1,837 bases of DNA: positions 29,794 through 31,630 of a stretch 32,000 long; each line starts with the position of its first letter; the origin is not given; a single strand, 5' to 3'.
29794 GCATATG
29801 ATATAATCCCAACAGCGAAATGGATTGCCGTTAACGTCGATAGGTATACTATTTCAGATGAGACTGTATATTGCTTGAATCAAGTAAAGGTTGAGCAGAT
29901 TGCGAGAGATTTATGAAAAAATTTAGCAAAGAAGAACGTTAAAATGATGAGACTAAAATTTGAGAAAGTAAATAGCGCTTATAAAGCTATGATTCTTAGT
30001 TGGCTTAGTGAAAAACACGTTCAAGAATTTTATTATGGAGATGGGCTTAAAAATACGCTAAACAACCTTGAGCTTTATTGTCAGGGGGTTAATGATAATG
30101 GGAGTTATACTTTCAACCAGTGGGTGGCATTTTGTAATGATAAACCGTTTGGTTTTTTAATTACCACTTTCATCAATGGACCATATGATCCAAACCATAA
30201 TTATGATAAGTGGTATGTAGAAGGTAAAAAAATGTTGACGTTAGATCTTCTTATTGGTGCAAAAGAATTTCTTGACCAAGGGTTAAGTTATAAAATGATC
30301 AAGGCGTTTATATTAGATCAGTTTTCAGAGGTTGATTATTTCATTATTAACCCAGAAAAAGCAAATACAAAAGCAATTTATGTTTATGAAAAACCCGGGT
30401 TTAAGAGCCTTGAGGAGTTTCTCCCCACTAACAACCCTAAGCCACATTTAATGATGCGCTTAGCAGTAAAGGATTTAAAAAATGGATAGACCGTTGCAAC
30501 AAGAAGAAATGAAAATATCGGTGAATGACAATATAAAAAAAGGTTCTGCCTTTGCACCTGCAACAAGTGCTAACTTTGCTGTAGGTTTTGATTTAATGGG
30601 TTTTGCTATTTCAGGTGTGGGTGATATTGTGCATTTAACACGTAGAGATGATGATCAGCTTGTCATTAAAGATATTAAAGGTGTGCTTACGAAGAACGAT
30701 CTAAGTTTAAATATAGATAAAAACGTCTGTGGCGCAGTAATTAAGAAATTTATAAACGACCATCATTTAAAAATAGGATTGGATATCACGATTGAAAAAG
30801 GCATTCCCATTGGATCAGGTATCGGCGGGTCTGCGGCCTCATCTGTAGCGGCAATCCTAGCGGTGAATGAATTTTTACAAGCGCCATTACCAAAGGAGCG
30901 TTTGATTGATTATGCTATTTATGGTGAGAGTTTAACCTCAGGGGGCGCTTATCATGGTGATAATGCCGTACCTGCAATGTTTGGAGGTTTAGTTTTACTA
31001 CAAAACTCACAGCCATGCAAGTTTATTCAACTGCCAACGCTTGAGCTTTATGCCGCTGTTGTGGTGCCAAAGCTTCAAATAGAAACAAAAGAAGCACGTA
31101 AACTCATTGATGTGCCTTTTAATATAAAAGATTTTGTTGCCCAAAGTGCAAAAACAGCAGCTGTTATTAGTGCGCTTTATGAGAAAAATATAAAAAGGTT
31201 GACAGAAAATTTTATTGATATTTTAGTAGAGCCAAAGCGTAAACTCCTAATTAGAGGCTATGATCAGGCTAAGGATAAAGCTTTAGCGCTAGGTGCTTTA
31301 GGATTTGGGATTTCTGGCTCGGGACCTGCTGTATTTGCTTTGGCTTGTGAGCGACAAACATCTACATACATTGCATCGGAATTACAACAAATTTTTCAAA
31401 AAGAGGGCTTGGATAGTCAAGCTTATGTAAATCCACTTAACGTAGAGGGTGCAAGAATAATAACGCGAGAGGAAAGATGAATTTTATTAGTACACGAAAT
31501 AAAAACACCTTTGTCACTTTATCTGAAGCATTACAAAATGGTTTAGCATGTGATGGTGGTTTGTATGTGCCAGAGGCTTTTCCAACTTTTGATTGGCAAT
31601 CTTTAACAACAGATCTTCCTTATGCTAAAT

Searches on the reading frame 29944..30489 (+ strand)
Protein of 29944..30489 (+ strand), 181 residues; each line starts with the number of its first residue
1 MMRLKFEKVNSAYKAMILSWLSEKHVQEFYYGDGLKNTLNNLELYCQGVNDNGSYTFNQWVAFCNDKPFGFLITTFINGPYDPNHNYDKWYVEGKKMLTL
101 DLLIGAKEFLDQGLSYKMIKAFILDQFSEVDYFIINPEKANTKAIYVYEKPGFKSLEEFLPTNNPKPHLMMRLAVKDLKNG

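Call 3: search_protein_families(library=pfam, proteins=[window:29944-30489:+], max_evalue=0.01)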
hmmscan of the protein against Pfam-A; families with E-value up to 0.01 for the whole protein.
window:29944-30489:+ (181 aa): 2 families
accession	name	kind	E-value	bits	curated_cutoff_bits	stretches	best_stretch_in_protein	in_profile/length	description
PF13523.12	Acetyltransf_8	-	8.3e-08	32.4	27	1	16-159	8-143/145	Acetyltransferase (GNAT) domain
PF13302.13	Acetyltransf_3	-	0.0022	19.1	25.4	1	3-154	1-138/138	Acetyltransferase (GNAT) domain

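Call 4: search_protein_families(library=ncbifam, proteins=[window:29944-30489:+], max_evalue=0.01)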
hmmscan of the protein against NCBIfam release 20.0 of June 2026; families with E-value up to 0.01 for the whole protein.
window:29944-30489:+ (181 aa): 11 families
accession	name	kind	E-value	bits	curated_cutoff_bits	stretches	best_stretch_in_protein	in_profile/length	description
NF033151.0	AAC_6p_A10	exception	5.5e-12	46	400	1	15-158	19-157/178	AAC(6')-I family aminoglycoside 6'-N-acetyltransferase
NF033693.0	AAC_6p_Ie_fam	exception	3e-10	40.5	340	1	15-159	19-159/179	AAC(6')-Ie family aminoglycoside N-acetyltransferase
NF000016.1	AAC_6p_Im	exception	4.1e-10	40.1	350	1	3-159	6-158/178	aminoglycoside N-acetyltransferase AAC(6')-Im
TIGR04431.1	N6_acetyl_AAC6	equivalog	3e-09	36.8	260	1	15-156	19-157/184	AacA4 family aminoglycoside N(6')-acetyltransferase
NF000507.1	AAC_6p_Ie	exception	5.3e-09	36.3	450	1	16-159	20-159/201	aminoglycoside N-acetyltransferase AAC(6')-Ie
NF012165.0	AAC_6p_set_A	equivalog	7.8e-09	35.5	280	1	15-157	12-151/177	aminoglycoside 6'-N-acetyltransferase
NF033074.0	AAC_6p_Ib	exception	1.4e-08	34.6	400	1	14-155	18-156/184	AAC(6')-Ib family aminoglycoside 6'-N-acetyltransferase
NF000431.1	AAC_6p_Ian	exception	3.6e-08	33.1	400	1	10-161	14-158/190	aminoglycoside N-acetyltransferase AAC(6')-Ian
NF000135.2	AAC_6p_IIc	exception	1.6e-07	31.3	415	1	15-166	19-167/193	aminoglycoside N-acetyltransferase AAC(6')-IIc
NF000118.3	AAC_6p_A31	exception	6.5e-06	26.2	385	1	15-156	7-145/172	aminoglycoside N-acetyltransferase AAC(6')-31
NF000048.1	AAC_6p_A40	exception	0.00017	21.1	400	1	15-156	19-157/184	aminoglycoside 6'-N-acetyltransferase AacA40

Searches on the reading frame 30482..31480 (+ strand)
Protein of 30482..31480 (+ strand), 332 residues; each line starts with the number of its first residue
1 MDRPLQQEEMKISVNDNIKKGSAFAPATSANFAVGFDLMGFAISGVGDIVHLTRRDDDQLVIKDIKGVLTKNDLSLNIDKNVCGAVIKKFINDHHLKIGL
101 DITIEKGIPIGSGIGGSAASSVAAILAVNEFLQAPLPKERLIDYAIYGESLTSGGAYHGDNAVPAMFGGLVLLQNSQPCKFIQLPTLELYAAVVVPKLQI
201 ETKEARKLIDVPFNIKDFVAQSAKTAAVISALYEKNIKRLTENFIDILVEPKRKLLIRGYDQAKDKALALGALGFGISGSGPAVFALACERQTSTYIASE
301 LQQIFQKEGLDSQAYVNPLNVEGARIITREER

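Call 3: search_protein_families(library=pfam, proteins=[window:30482-31480:+], max_evalue=0.01)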
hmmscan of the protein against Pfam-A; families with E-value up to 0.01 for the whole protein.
window:30482-31480:+ (332 aa): 2 families
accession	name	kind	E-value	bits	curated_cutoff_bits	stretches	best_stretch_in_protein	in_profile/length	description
PF00288.32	GHMP_kinases_N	-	4.1e-18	65.8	22.3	1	85-169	5-87/87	GHMP kinases N terminal domain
PF08544.19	GHMP_kinases_C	-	8.9e-09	36.1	21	1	238-294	14-72/85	GHMP kinases C terminal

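Call 4: search_protein_families(library=ncbifam, proteins=[window:30482-31480:+], max_evalue=0.01)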
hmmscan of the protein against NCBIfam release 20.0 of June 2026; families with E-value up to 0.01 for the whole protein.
window:30482-31480:+ (332 aa): 17 families
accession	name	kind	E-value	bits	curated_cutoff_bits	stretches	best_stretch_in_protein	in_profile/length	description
NF002288.1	PRK01212.1-4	equivalog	5.1e-90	301.6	194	1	23-325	2-302/303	homoserine kinase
TIGR00191.1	thrB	equivalog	5.3e-64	216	168.25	1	25-327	5-302/304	homoserine kinase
TIGR01920.1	Shik_kin_archae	equivalog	2.6e-18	66.3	126.85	2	67-205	37-176/266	shikimate kinase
NF002870.0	PRK03188.1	equivalog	1.1e-14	53.8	286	1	85-330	79-308/310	4-(cytidine 5'-diphospho)-2-C-methyl-D-erythritol kinase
TIGR00549.1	mevalon_kin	equivalog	1.1e-13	51.4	163.05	1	81-211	64-191/276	mevalonate kinase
NF003036.0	PRK03926.1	equivalog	4.4e-13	49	403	1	84-187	61-162/302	mevalonate kinase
TIGR00154.1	ispE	equivalog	7.6e-13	48.7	138.7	1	50-297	41-267/294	4-(cytidine 5'-diphospho)-2-C-methyl-D-erythritol kinase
NF011205.0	PRK14611.1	equivalog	2.5e-11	43.6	364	1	46-288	24-252/275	4-(cytidine 5'-diphospho)-2-C-methyl-D-erythritol kinase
NF011202.0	PRK14608.1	equivalog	6.2e-09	35.5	204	1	42-145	40-139/294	4-(cytidine 5'-diphospho)-2-C-methyl-D-erythritol kinase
NF049969.1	GlMnHpPKinHddA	equivalog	4e-07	29.8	600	1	53-173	55-171/338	D-glycero-D-manno-heptose 7-phosphate kinase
NF040725.1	panto_kin_Meth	equivalog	1.4e-05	24.3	380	1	86-170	74-153/286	pantoate kinase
NF040726.1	BetaRFA-P_synth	equivalog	3.3e-05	23.2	328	0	270-324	273-325/327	beta-ribofuranosylaminobenzene 5'-phosphate synthase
NF003216.0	PRK04181.1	equivalog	4.6e-05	23.3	191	1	100-143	87-130/257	4-(cytidine 5'-diphospho)-2-C-methyl-D-erythritol kinase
NF003006.0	PRK03817.1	equivalog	5.3e-05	22.3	443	1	85-145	73-133/352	galactokinase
NF009948.0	PRK13412.1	equivalog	0.00023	19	721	1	96-176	723-802/974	bifunctional fucokinase/fucose-1-phosphate guanylyltransferase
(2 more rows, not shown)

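Call 36: find_encoding_contigs(protein=window:30482-31480:+, flank=2000, max_places=3)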
Protein window:30482-31480:+ (332 aa): 1 contig read that carries it; 1 place shown.
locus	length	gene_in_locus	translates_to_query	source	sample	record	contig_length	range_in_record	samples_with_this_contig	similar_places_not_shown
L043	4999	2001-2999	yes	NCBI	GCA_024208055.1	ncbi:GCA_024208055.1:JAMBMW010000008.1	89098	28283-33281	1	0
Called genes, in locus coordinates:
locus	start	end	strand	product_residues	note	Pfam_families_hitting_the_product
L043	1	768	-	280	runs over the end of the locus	PF05114:MbnB_TglH_ChrH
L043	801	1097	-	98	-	-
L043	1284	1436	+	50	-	-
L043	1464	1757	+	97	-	-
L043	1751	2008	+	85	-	-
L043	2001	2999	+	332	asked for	PF00288:GHMP_kinases_N, PF08544:GHMP_kinases_C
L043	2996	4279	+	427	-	PF14821:Thr_synth_N, PF00291:PALP, PF24857:THR4_C (weak)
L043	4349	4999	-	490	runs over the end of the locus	PF20695:UbiD_N, PF01977:UbiD, PF20696:UbiD_C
